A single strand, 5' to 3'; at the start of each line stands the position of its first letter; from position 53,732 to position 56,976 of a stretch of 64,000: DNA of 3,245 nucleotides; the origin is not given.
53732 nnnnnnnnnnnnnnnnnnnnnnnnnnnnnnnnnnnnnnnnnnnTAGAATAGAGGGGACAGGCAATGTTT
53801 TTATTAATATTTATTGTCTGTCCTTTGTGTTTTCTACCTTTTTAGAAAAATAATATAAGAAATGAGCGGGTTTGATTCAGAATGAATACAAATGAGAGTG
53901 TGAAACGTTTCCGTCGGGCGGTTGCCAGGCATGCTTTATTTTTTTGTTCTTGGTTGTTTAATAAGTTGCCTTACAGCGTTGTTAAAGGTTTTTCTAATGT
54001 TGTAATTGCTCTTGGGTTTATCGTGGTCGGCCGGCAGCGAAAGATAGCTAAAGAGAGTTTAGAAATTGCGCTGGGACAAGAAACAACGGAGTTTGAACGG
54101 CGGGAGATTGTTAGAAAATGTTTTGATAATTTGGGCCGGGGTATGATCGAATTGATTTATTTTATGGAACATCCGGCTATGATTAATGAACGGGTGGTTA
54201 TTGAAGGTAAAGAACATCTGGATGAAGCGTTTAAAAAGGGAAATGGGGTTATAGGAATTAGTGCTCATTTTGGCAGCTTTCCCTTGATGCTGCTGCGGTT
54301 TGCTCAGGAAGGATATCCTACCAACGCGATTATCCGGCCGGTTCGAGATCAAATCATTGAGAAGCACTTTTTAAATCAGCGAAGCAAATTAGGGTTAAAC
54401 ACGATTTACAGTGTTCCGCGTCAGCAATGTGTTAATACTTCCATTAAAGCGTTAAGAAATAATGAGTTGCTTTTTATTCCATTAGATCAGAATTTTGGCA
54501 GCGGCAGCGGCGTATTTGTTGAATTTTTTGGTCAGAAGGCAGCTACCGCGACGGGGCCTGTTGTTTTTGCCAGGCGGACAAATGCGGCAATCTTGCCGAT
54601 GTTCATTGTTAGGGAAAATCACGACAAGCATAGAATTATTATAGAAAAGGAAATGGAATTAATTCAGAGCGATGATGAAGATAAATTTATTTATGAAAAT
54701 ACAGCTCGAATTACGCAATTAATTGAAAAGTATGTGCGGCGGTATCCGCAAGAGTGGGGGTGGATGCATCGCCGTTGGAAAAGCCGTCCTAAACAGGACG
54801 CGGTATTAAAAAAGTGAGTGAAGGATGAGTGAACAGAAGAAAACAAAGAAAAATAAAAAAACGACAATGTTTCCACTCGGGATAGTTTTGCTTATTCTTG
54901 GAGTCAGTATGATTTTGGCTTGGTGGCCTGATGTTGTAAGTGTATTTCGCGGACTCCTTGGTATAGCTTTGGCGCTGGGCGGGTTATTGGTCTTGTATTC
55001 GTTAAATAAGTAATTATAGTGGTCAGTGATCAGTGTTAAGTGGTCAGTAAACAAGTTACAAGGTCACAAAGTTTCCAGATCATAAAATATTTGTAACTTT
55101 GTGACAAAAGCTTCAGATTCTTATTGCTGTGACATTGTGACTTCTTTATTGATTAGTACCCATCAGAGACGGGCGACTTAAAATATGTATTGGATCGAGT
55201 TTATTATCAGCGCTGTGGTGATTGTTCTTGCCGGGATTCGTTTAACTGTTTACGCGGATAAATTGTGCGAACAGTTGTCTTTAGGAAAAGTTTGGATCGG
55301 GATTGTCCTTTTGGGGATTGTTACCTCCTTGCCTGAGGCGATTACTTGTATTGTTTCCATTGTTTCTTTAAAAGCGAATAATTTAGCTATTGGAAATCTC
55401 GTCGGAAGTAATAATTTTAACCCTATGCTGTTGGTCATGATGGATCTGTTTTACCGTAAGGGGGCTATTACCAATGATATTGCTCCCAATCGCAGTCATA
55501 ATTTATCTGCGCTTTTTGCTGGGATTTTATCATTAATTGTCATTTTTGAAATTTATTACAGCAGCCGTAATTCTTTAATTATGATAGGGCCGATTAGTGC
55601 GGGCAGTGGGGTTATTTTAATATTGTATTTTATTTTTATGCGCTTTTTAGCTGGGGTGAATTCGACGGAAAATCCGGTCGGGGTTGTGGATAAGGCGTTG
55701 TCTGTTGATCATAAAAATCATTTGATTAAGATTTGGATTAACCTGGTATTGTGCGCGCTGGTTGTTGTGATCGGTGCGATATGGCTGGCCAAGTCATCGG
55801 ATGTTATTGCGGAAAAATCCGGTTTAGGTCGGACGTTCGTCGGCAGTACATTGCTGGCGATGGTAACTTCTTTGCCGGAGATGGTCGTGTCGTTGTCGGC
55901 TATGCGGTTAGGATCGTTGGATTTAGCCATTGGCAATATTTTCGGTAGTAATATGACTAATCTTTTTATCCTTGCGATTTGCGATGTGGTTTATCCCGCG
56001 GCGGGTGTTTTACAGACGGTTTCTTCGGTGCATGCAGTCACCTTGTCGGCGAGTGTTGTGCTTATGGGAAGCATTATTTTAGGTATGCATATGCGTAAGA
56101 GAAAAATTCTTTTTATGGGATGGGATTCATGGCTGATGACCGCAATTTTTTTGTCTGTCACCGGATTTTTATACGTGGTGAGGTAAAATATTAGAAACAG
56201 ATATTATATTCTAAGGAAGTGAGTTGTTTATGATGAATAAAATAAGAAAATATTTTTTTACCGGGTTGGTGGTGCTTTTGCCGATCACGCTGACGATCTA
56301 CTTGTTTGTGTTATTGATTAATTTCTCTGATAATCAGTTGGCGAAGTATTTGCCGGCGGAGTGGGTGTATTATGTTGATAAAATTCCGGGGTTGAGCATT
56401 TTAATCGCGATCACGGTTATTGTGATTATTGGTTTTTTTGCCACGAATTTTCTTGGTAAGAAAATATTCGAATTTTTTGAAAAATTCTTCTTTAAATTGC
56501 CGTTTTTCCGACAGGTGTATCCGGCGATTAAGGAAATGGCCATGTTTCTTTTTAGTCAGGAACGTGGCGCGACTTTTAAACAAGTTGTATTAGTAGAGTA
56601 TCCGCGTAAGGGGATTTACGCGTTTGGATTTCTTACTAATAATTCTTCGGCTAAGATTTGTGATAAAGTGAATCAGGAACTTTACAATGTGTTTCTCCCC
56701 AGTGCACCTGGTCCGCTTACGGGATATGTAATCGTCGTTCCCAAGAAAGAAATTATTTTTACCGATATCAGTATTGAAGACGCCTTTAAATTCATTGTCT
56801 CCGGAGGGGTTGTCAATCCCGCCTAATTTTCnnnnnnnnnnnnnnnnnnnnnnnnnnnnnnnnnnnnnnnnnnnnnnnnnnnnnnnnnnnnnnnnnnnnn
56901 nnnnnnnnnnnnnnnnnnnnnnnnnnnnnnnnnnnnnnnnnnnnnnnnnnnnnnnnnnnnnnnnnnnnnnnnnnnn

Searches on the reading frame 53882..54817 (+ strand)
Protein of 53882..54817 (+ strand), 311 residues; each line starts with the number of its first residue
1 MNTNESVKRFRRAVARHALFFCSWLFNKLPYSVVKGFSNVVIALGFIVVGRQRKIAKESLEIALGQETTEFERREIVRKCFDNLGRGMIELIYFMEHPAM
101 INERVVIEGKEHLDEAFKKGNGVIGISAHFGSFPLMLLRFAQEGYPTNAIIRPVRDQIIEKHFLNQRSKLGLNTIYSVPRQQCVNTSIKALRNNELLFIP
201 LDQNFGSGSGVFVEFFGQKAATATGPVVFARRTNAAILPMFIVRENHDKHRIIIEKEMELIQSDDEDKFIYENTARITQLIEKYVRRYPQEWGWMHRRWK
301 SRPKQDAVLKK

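Call 14: search_protein_families(library=pfam, proteins=[window:53882-54817:+])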
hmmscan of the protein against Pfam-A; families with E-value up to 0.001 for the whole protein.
window:53882-54817:+ (311 aa): 1 family
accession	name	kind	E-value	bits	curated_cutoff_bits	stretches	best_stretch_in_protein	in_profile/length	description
PF03279.18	Lip_A_acyltrans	-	1.7e-49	169.1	22.3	1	18-300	18-294/295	Bacterial lipid A biosynthesis acyltransferase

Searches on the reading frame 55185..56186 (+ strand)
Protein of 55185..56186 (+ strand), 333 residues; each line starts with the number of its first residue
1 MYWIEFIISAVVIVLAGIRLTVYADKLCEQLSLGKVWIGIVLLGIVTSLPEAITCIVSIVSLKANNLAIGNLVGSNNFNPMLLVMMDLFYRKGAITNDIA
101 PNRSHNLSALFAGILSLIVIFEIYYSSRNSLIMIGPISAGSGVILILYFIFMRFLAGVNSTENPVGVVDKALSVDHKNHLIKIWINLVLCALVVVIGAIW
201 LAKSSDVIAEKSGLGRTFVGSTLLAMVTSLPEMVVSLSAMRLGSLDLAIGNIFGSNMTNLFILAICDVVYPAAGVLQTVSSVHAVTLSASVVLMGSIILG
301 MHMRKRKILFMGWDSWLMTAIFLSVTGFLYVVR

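Call 14: search_protein_families(library=pfam, proteins=[window:55185-56186:+])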
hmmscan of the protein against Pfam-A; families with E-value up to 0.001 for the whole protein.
window:55185-56186:+ (333 aa): 1 family
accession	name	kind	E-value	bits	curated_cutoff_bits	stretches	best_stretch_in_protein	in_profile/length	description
PF01699.29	Na_Ca_ex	-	4.9e-30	104.9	24.9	2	184-330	3-150/151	Sodium/calcium exchanger protein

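Call 39: find_encoding_contigs(protein=window:55185-56186:+, flank=10000, max_places=8)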
Protein window:55185-56186:+ (333 aa): 1 contig read that carries it; 1 place shown.
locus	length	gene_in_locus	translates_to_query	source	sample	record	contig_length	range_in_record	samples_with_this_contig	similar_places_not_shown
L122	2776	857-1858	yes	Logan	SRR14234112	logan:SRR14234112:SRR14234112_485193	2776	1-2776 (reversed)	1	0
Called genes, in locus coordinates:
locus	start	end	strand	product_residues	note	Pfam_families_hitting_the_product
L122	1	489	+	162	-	?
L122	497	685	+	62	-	-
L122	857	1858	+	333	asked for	PF01699:Na_Ca_ex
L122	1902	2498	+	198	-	PF04367:DUF502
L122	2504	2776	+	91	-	?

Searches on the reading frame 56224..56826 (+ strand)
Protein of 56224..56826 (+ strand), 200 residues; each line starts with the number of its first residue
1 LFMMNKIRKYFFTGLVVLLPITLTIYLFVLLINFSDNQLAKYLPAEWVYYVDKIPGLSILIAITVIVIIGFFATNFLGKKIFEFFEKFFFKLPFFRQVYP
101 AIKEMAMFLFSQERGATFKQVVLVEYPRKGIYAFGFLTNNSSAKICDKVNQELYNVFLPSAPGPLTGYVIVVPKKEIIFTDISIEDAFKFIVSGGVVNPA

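Call 84: search_protein_families(library=pfam, proteins=[window:56224-56826:+], max_evalue=0.001)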
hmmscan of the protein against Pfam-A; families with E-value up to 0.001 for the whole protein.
window:56224-56826:+ (200 aa): 1 family
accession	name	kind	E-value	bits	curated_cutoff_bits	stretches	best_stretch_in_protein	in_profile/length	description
PF04367.18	DUF502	-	3.2e-29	101.4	23.8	1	60-165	1-106/107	Protein of unknown function (DUF502)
